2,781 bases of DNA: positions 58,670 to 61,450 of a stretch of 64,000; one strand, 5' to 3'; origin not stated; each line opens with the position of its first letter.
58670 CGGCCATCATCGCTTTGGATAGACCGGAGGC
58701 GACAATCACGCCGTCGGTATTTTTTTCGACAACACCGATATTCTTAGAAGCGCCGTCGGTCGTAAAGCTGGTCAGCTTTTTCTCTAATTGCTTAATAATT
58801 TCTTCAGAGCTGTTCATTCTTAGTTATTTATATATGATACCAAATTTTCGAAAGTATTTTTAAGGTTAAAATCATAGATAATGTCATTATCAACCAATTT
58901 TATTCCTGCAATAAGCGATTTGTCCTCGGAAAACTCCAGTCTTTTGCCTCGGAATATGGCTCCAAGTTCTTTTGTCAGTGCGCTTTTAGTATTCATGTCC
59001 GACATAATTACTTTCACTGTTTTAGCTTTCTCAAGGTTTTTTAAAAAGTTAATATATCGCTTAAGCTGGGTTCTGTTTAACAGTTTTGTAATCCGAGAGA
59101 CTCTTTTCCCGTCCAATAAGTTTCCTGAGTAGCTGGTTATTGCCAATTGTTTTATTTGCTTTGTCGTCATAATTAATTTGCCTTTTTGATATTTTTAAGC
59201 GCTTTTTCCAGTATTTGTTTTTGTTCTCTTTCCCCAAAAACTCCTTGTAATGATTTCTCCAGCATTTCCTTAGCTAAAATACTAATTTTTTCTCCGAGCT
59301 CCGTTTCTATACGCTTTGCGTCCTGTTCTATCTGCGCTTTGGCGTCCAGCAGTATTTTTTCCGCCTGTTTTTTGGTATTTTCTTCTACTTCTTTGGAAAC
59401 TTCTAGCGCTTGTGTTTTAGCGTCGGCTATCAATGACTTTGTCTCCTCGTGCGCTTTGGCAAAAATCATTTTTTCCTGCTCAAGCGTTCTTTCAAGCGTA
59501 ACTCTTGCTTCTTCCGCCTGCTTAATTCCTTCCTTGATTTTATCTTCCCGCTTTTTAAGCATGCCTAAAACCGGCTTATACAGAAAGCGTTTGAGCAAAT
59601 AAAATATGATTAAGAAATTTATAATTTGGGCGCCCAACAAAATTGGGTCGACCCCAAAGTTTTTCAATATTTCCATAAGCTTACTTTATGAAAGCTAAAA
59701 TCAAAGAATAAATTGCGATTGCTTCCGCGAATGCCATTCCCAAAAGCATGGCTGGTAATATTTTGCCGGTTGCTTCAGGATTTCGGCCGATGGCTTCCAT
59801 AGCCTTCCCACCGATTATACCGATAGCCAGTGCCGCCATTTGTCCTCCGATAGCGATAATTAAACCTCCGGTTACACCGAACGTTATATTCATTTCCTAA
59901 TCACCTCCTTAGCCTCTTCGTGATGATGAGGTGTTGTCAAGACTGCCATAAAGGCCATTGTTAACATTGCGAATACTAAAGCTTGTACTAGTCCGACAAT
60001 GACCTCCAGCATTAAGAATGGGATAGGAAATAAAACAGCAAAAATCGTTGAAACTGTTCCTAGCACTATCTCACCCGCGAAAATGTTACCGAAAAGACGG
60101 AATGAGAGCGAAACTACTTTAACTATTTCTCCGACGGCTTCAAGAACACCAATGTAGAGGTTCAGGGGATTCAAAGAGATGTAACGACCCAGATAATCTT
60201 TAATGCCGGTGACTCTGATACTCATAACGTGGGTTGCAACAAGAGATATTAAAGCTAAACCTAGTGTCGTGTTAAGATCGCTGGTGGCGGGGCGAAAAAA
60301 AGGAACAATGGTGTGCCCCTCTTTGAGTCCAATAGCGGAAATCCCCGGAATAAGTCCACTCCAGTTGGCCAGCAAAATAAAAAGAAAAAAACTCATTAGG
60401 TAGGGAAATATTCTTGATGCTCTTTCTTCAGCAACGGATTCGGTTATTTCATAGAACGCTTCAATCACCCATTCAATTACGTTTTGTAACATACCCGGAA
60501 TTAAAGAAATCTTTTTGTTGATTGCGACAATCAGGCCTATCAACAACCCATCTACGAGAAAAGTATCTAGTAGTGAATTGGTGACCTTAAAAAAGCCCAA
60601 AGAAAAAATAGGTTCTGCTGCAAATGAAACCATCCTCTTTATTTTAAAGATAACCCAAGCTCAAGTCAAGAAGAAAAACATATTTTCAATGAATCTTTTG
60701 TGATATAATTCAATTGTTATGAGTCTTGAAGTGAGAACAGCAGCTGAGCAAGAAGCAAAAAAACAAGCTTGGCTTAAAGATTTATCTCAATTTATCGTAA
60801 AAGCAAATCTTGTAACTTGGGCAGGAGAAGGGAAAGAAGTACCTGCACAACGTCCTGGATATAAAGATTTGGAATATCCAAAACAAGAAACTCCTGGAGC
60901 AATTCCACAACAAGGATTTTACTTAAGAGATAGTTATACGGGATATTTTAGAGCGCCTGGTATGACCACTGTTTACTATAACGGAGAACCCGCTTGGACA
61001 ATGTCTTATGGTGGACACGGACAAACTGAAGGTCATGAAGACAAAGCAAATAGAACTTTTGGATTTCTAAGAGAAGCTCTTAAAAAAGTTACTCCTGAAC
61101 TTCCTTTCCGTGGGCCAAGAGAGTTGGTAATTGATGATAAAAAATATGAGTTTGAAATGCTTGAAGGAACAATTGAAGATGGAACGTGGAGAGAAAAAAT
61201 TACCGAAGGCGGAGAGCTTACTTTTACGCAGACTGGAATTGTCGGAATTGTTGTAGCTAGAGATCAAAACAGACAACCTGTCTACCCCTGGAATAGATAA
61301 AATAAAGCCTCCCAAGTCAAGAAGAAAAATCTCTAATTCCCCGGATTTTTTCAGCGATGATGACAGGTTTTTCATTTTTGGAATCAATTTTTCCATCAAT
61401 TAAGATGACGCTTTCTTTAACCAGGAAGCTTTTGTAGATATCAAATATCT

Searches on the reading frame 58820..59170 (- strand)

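Call 16: search_protein_families(library=pfam, proteins=[window:58820-59170:-], max_evalue=0.001)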
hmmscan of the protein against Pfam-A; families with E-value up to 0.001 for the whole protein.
window:58820-59170:- (116 aa): 1 family
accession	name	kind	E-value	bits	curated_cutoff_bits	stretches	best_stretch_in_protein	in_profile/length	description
PF00213.23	OSCP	-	0.0002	21.9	22.3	1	18-111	76-169/172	ATP synthase delta (OSCP) subunit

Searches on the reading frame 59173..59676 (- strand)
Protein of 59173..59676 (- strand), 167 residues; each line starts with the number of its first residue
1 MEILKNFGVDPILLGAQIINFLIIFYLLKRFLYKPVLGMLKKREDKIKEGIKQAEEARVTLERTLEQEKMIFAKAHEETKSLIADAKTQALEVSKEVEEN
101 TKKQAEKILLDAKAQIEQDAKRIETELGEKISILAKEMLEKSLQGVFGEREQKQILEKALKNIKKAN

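Call 18: search_protein_families(library=pfam, proteins=[window:59173-59676:-], max_evalue=0.0001)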
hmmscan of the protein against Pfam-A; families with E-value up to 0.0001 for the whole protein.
window:59173-59676:- (167 aa): 1 family
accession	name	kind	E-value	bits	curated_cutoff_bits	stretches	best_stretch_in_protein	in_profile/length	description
PF00430.23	ATP-synt_B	-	2.1e-21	76.8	28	1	16-144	4-132/132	ATP synthase B/B' CF(0)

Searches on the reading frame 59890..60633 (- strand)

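Call 18: search_protein_families(library=pfam, proteins=[window:59890-60633:-], max_evalue=0.0001)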
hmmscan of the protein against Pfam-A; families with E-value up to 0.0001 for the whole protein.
window:59890-60633:- (247 aa): 1 family
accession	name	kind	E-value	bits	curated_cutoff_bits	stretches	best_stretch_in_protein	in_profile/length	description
PF00119.25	ATP-synt_A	-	6.4e-44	150.8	33.9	1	30-229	10-216/217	ATP synthase A chain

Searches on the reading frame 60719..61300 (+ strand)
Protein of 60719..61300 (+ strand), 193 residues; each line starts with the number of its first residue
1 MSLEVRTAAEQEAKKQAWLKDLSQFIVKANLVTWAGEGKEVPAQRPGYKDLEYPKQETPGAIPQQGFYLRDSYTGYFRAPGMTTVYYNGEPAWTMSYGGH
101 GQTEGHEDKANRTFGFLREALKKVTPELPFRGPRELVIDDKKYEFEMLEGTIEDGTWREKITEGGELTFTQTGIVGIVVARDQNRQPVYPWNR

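Call 75: find_encoding_contigs(protein=window:60719-61300:+, flank=10000, max_places=3)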
Protein window:60719-61300:+ (193 aa): 14 contigs read that carry it; 3 places shown.
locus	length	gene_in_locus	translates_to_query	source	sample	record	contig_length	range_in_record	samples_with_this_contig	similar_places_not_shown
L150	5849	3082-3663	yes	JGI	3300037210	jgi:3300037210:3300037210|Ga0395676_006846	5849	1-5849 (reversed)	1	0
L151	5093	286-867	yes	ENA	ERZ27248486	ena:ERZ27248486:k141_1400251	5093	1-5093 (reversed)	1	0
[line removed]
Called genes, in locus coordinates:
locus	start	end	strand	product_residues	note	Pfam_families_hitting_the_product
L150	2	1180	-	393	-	?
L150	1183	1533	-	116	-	-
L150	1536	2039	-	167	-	PF00430:ATP-synt_B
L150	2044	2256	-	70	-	PF00137:ATP-synt_C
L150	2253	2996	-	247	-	PF00119:ATP-synt_A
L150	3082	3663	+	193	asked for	PF18931:DUF5680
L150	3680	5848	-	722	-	?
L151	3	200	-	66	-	?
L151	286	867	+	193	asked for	PF18931:DUF5680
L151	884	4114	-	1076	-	PF02811:PHP, PF07733:DNA_pol3_alpha, PF17657:DNA_pol3_finger, PF14579:HHH_6, PF01336:tRNA_anti-codon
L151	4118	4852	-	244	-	PF00990:GGDEF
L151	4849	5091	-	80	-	?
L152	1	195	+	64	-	?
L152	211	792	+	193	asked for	PF18931:DUF5680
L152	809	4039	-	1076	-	PF02811:PHP, PF07733:DNA_pol3_alpha, PF17657:DNA_pol3_finger, PF14579:HHH_6, PF01336:tRNA_anti-codon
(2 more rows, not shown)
